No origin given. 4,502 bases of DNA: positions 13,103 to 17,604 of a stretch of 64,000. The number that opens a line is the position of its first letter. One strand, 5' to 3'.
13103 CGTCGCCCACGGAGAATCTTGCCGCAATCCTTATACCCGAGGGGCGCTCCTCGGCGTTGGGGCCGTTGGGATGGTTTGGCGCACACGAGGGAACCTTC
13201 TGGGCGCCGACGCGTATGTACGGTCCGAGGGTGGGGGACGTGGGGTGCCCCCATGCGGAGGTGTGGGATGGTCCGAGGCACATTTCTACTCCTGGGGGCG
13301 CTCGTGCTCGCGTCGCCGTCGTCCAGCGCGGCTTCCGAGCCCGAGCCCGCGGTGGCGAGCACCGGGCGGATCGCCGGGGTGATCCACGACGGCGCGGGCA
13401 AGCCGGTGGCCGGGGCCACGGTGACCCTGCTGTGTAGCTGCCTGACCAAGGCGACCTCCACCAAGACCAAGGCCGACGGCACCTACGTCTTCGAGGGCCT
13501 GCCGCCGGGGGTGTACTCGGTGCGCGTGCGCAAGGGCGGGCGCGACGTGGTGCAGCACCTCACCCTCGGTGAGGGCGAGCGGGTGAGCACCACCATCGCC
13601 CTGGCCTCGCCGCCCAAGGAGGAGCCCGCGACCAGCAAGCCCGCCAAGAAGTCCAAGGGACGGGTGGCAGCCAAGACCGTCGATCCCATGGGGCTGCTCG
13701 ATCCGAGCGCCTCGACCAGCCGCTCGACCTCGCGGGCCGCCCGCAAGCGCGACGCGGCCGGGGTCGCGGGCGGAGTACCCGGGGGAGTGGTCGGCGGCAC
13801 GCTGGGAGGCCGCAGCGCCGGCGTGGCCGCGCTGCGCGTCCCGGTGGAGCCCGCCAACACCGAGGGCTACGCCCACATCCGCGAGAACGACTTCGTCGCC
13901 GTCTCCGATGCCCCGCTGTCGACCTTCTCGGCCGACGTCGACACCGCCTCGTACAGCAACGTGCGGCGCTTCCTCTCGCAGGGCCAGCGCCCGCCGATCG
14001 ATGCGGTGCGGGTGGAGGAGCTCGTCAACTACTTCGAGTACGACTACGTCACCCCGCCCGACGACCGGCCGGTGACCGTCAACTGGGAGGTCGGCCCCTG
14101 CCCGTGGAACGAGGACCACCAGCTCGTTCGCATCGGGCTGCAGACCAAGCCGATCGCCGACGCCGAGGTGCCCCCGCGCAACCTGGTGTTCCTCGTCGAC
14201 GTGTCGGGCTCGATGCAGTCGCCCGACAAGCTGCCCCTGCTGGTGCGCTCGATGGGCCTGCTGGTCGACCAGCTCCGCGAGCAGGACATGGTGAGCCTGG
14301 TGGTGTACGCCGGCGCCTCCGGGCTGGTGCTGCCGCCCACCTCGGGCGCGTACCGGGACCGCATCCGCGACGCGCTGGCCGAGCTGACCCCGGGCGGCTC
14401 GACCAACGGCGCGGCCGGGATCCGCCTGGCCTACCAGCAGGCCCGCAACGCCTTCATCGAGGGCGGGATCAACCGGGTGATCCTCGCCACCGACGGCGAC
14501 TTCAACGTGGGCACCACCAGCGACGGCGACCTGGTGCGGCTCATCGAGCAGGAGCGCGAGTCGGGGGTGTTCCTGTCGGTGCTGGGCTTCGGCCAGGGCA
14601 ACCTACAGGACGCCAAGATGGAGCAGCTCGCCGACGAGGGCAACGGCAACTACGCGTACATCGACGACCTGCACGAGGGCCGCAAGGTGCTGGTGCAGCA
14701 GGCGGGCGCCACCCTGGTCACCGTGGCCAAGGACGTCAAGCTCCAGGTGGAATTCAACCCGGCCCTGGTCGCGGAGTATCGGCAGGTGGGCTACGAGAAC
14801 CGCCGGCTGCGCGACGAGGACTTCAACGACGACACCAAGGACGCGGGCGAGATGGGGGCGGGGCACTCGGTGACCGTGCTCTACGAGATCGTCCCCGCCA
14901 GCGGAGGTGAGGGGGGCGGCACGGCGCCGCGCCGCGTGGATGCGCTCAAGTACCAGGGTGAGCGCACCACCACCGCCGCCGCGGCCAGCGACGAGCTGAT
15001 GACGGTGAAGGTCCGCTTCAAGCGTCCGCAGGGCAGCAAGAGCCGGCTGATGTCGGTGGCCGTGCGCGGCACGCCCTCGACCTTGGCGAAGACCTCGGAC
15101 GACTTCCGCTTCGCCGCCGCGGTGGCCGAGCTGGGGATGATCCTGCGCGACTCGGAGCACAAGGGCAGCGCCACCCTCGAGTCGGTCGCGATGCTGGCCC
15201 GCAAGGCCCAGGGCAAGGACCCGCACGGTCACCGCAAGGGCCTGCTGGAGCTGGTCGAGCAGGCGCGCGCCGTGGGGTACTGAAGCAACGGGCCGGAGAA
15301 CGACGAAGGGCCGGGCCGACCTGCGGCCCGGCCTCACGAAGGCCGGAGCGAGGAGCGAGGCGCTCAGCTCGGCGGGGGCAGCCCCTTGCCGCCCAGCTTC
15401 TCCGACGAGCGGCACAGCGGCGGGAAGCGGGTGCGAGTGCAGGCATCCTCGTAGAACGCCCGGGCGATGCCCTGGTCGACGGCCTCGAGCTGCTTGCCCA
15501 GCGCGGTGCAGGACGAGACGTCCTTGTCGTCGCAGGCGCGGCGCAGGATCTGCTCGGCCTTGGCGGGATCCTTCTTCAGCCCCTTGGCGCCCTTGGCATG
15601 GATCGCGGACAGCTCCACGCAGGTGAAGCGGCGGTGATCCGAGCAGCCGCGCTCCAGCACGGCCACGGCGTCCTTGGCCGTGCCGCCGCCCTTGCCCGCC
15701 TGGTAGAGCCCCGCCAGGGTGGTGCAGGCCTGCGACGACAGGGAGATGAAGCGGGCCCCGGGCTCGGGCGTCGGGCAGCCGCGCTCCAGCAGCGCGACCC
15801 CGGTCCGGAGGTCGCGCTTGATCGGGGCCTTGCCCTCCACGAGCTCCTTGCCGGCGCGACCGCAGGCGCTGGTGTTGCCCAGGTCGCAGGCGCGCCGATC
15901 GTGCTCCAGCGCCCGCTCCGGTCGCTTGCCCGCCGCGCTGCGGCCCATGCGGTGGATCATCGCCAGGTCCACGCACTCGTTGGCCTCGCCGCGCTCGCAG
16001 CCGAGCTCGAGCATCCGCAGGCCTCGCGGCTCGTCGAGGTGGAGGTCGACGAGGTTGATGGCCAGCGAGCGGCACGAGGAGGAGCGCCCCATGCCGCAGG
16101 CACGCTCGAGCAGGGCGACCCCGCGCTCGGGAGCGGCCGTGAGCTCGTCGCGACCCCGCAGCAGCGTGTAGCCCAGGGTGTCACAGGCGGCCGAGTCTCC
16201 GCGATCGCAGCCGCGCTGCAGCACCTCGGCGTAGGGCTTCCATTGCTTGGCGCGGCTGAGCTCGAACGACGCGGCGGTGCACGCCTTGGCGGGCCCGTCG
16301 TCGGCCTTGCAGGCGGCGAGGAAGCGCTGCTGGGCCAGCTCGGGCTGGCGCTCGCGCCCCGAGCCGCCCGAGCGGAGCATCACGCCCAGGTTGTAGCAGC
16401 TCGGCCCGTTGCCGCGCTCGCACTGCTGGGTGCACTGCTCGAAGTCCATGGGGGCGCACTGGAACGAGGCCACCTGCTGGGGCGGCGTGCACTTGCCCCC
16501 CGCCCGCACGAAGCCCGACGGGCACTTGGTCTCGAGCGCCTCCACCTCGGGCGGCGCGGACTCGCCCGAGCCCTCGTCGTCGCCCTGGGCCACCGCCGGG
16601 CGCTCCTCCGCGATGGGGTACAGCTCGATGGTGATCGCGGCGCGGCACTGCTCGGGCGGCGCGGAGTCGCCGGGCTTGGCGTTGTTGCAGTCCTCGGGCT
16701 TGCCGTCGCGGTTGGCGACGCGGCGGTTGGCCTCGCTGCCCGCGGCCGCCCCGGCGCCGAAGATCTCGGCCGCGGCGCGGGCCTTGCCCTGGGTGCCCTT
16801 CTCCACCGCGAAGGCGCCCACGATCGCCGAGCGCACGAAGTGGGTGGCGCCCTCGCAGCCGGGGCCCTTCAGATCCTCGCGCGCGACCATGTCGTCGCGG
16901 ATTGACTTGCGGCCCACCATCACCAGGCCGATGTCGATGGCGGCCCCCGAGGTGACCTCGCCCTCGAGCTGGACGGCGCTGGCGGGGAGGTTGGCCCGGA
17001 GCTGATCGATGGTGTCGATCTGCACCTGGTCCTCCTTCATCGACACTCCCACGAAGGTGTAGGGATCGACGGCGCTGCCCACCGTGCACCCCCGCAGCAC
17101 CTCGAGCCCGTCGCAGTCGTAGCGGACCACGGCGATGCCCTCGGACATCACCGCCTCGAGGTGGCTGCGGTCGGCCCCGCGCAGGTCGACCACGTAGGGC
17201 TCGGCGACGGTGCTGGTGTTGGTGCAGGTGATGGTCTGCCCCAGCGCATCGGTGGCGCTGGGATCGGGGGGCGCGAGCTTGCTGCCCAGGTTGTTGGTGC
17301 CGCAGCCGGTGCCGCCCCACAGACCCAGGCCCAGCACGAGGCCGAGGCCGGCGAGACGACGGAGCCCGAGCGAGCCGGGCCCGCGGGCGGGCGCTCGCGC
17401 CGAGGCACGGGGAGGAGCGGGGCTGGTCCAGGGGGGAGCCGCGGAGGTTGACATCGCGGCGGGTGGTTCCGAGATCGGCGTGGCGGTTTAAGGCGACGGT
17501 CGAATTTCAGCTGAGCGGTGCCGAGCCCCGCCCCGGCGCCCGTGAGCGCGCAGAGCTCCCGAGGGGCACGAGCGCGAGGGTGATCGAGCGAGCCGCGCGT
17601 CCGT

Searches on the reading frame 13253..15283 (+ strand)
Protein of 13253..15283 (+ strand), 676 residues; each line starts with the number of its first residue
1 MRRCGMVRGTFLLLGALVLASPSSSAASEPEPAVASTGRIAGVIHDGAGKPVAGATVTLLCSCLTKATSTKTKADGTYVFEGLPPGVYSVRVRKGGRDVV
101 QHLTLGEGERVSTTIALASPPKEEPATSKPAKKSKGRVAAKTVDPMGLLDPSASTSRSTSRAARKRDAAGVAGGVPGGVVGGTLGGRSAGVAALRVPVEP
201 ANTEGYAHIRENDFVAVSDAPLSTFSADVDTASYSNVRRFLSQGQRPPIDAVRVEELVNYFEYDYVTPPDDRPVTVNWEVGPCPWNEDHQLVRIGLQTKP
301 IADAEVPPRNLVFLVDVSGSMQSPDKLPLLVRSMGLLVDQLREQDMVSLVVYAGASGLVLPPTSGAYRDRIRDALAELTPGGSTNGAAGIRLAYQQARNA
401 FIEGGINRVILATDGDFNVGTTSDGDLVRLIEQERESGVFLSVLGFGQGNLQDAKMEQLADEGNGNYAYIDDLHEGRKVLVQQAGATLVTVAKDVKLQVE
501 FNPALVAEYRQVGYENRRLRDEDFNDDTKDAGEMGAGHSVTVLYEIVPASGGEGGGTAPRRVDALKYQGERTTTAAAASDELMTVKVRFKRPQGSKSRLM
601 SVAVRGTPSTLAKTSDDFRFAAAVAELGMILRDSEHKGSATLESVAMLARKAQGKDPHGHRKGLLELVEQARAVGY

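Call 74: search_protein_families(library=pfam, proteins=[window:13253-15283:+], max_evalue=0.001)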
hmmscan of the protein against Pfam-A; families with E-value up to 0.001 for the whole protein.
window:13253-15283:+ (676 aa): 8 families
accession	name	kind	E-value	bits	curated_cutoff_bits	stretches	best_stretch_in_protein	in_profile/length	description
PF12034.13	YfbK_C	-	3.5e-69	233.1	25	1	486-672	1-182/184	Uncharacterized protein YfbK, C-terminal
PF12450.13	vWF_A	-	7.4e-40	135.3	25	1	201-293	2-94/94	von Willebrand factor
PF00092.34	VWA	-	1.7e-15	58.1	23.8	1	310-471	1-163/174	von Willebrand factor type A domain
PF13620.12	CarboxypepD_reg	-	1.4e-14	54.6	32.3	1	40-117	2-81/82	Carboxypeptidase regulatory-like domain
PF13519.12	VWA_2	-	9e-13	49.2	27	1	311-415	1-106/107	von Willebrand factor type A domain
PF13768.12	VWA_3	-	1.5e-10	41.8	27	1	310-467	2-153/155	von Willebrand factor type A domain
PF17210.9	SdrD_B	-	1.2e-07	32.3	29.7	1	45-95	17-67/112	SdrD B-like domain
PF13715.12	CarbopepD_reg_2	-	0.00065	20.1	32.2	0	40-118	1-77/88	CarboxypepD_reg-like domain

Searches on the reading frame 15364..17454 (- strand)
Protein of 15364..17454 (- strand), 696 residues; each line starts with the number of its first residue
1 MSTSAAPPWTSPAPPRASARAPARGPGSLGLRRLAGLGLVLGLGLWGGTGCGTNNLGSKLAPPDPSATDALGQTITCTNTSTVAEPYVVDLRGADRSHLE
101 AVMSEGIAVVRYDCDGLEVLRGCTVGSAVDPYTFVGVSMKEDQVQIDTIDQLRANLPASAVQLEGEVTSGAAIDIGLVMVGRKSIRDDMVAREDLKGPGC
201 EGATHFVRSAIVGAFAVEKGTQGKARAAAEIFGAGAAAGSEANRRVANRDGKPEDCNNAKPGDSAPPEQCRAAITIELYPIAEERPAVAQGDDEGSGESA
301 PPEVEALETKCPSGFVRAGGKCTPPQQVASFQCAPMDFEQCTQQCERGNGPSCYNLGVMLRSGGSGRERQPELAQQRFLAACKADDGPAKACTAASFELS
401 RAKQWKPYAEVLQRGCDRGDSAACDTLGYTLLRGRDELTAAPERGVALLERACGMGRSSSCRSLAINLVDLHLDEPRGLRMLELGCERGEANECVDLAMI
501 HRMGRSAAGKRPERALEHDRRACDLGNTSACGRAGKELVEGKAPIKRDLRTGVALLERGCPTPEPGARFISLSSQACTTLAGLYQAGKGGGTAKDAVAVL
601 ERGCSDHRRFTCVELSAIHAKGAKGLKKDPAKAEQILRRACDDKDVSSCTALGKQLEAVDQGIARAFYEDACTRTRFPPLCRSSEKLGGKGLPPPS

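Call 74: search_protein_families(library=pfam, proteins=[window:15364-17454:-], max_evalue=0.001)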
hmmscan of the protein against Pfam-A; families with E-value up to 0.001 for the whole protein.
window:15364-17454:- (696 aa): 1 family
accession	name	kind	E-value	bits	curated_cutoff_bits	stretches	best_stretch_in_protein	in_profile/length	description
PF08238.18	Sel1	-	1.3e-09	38.7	30.7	0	614-642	6-33/36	Sel1 repeat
